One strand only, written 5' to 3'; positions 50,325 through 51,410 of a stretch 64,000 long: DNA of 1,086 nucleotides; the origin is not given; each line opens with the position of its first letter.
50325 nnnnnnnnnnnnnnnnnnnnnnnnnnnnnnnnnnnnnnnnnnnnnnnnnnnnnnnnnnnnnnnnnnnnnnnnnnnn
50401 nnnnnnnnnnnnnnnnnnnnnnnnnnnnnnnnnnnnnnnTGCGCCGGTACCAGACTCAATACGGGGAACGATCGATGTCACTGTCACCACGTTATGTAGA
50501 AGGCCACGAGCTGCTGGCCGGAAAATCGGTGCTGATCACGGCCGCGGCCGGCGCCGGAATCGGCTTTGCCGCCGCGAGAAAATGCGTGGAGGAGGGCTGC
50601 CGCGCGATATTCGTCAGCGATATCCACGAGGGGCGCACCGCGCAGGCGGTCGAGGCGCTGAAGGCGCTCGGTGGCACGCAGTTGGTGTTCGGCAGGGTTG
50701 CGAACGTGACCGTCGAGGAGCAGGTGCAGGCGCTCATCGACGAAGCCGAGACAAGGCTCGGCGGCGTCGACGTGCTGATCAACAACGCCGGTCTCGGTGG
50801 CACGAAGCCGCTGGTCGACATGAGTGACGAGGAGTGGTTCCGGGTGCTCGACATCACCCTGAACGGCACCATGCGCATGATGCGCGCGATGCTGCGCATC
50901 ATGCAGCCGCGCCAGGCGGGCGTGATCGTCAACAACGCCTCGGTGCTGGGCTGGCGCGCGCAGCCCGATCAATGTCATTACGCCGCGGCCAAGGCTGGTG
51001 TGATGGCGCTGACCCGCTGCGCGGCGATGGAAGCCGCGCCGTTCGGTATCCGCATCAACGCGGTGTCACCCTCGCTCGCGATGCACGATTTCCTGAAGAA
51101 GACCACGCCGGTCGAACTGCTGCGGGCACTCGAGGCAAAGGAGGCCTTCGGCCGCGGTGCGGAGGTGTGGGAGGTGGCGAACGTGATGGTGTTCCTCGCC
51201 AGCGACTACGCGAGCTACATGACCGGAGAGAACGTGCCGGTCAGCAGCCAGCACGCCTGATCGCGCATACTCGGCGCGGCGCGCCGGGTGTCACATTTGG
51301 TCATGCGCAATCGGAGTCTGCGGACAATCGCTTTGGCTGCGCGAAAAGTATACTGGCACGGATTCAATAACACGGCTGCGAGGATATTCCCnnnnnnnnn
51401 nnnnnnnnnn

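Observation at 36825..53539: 15-gene acyl-CoA cluster whose content mirrors steroid C/D-ring (HIP) degradation regulons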

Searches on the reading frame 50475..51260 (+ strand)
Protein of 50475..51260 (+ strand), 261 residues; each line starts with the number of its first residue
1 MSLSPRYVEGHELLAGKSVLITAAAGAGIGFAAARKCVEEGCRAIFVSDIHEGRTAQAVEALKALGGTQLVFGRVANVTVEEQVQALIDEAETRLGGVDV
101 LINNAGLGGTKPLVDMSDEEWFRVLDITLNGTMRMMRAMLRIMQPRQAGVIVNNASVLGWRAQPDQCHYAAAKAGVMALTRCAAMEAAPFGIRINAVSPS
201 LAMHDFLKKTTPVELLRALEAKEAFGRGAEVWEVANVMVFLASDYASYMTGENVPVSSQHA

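Call 7: search_protein_families(library=ncbifam, proteins=[window:50475-51260:+], max_evalue=0.00001)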
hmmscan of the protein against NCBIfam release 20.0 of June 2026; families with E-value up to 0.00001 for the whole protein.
window:50475-51260:+ (261 aa): 218 families (the best 25 are shown)
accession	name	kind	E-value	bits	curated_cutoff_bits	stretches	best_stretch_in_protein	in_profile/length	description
NF005880.0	PRK07831.1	equivalog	3.5e-128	426.7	336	1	3-261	5-263/263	SDR family oxidoreductase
NF004198.0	PRK05653.1-3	equivalog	5.2e-59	199.7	296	1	12-257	3-243/248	3-oxoacyl-ACP reductase FabG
NF009466.0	PRK12826.1-2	subfamily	1.1e-51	175.7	222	1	17-258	4-242/248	3-oxoacyl-ACP reductase FabG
TIGR01830.1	3oxo_ACP_reduc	equivalog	6.2e-51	173.4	297.75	1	20-256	2-234/239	3-oxoacyl-[acyl-carrier-protein] reductase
NF052558.1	MBtsdlDhBudC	equivalog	1.1e-50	172.6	270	1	15-256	2-237/250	meso-2,3-butanediol dehydrogenase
NF004791.0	PRK06138.1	equivalog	8.1e-48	162.9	312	1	14-256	3-245/252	SDR family oxidoreductase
NF004818.0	PRK06172.1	equivalog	1.6e-47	162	336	1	14-256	5-246/253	SDR family oxidoreductase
NF005559.1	PRK07231.1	subfamily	3.6e-47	161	215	1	14-256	2-243/249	glucose 1-dehydrogenase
NF004197.0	PRK05653.1-1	equivalog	4.4e-47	160.8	332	1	13-257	4-243/249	3-oxoacyl-ACP reductase FabG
NF053701.1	CsHdxCHCADhChcB2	equivalog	4.3e-46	157.4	350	1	16-256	3-238/245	cis-4-hydroxycyclohexanecarboxylate dehydrogenase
NF005469.0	PRK07063.1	equivalog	8.6e-42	143.4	306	1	13-254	4-248/260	SDR family oxidoreductase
NF009468.0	PRK12826.1-4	equivalog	1.1e-41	143.2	318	1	14-254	5-241/256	SDR family oxidoreductase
NF009093.0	PRK12429.1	subfamily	1.1e-41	142.9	258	1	14-257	3-253/259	3-hydroxybutyrate dehydrogenase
NF004202.0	PRK05653.2-2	equivalog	1.2e-41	143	333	1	13-254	4-241/259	3-oxoacyl-ACP reductase FabG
TIGR01963.1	PHB_DH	subfamily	1.3e-41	142.6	307.05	1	17-256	2-248/255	3-hydroxybutyrate dehydrogenase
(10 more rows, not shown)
